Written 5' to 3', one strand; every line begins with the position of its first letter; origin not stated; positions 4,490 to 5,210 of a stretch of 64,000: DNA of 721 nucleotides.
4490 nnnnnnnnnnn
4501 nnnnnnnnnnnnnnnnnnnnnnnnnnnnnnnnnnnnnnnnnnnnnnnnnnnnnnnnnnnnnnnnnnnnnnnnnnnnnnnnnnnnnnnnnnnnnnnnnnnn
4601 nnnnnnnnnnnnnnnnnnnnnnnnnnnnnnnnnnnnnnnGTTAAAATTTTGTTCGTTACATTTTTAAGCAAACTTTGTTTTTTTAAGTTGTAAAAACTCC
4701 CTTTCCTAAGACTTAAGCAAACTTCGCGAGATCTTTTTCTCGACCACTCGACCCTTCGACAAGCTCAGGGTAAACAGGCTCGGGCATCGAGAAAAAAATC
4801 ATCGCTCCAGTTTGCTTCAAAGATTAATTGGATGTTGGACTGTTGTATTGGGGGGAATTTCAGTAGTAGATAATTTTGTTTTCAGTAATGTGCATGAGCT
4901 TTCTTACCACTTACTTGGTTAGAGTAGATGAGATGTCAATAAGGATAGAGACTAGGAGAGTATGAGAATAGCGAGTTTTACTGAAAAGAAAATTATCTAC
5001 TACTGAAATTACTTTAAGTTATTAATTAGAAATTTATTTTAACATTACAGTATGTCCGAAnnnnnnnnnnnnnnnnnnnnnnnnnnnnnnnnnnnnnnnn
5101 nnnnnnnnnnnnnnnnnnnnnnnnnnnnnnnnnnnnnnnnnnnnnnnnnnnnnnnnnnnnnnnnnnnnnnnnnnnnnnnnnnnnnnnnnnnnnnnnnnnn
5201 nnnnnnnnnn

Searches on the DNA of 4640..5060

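Call 76: search_rna_families(source=window, start=4640, end=5060, threshold=evalue, max_evalue=5)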
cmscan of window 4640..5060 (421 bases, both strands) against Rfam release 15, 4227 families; matches with E-value up to 5: 4.
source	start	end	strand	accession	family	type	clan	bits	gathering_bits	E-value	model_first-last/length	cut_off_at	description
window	4858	5010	+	RF04130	MIR7996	Gene; miRNA;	-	26.8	119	0.0093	1-190/190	no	MIR7996 microRNA precursor family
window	4855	5009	-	RF03621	MIR4245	Gene; miRNA;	-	24.8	74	0.037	1-128/128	no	MIR4245 microRNA precursor family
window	4673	4709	-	RF01360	CRISPR-DR47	Gene; CRISPR;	-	17.1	39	1.5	1-37/37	no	CRISPR RNA direct repeat element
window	4877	4946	-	RF01714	Ocean-V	Gene; sRNA;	-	15.4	75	2.4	1-72/72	no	Ocean-V RNA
